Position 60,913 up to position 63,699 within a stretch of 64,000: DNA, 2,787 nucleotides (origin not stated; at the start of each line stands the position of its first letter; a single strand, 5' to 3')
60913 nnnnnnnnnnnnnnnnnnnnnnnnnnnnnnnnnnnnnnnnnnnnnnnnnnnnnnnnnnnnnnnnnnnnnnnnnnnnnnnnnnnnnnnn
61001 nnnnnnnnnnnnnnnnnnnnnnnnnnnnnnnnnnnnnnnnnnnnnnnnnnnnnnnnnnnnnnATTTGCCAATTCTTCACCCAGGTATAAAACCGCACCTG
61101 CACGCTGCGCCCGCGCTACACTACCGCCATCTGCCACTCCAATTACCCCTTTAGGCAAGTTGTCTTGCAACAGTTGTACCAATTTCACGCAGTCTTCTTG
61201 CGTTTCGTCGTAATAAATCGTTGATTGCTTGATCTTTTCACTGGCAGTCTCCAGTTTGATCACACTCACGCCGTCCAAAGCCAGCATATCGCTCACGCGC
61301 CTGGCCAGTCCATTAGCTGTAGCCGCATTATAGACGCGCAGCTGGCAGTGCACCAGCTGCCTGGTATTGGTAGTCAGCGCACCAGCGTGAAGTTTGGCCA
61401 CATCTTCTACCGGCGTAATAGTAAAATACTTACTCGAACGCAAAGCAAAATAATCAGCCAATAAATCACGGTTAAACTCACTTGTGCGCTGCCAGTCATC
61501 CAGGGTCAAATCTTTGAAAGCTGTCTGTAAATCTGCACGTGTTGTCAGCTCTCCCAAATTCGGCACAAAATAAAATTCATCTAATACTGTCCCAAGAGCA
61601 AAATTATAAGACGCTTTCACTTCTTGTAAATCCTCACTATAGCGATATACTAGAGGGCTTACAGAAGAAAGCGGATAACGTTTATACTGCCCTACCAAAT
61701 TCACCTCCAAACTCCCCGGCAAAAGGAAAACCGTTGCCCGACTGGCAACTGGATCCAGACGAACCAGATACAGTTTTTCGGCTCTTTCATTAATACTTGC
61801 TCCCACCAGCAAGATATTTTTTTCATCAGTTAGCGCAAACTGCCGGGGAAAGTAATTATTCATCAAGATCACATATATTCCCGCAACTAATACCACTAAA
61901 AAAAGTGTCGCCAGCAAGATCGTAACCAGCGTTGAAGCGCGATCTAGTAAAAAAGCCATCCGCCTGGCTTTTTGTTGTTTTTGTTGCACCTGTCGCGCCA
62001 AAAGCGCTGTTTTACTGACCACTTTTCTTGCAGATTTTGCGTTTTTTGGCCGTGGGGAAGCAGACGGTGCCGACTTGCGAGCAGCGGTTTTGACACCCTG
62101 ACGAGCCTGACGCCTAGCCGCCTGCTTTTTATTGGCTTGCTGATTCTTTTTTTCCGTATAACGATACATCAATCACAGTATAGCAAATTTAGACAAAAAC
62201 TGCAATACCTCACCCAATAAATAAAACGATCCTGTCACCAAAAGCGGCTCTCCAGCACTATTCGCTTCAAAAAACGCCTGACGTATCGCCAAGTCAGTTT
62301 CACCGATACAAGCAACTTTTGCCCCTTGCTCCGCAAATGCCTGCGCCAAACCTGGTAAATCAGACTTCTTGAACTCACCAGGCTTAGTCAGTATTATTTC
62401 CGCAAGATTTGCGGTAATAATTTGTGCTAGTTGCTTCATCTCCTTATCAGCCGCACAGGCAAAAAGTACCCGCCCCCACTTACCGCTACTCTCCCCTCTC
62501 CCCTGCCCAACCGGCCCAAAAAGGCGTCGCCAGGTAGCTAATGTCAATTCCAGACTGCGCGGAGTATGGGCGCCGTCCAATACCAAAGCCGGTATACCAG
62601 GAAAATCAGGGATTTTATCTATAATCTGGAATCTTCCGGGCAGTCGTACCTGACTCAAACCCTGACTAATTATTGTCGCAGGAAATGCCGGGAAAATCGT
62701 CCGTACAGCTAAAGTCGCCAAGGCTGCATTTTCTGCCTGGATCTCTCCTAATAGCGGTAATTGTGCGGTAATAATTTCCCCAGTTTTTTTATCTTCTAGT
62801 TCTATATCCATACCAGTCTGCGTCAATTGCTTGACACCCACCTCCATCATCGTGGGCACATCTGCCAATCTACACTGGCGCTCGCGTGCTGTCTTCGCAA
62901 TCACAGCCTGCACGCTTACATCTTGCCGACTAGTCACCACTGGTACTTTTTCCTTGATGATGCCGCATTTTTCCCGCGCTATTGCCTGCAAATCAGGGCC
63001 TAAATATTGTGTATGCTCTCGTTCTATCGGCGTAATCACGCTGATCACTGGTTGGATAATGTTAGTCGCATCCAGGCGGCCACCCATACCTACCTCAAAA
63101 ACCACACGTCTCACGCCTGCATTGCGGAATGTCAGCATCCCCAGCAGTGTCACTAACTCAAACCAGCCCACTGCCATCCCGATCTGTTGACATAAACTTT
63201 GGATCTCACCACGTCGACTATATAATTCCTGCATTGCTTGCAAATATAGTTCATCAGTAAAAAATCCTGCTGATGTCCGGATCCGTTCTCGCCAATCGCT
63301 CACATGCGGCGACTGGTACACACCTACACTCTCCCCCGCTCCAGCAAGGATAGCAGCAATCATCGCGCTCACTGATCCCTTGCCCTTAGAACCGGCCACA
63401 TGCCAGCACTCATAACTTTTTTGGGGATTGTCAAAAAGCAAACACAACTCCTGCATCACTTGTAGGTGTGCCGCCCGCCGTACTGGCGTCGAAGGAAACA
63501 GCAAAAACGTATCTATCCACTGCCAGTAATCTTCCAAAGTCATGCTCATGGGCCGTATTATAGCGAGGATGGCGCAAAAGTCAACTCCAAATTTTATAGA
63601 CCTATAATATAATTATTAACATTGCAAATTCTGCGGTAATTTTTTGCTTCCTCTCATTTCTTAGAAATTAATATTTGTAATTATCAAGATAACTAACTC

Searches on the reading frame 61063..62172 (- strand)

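Call 60: search_protein_families(library=pfam, max_evalue=0.01, proteins=[window:61063-62172:-])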
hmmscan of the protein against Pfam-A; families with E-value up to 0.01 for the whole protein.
window:61063-62172:- (370 aa): 1 family
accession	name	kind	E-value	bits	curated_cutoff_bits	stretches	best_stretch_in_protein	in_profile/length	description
PF13399.11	LytR_C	-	2e-07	32.3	22.2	1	277-343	3-66/86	LytR cell envelope-related transcriptional attenuator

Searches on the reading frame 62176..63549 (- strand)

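Call 20: search_protein_families(library=pfam, max_evalue=0.001, proteins=[window:62176-63549:-])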
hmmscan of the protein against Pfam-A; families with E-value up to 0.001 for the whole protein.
window:62176-63549:- (458 aa): 2 families
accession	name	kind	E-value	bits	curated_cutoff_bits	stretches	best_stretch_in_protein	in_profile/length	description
PF08245.18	Mur_ligase_M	-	2.6e-14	54.1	24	1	138-281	49-199/200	Mur ligase middle domain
PF02875.26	Mur_ligase_C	-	5e-08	34.3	28.4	1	305-442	1-127/127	Mur ligase, glutamate ligase domain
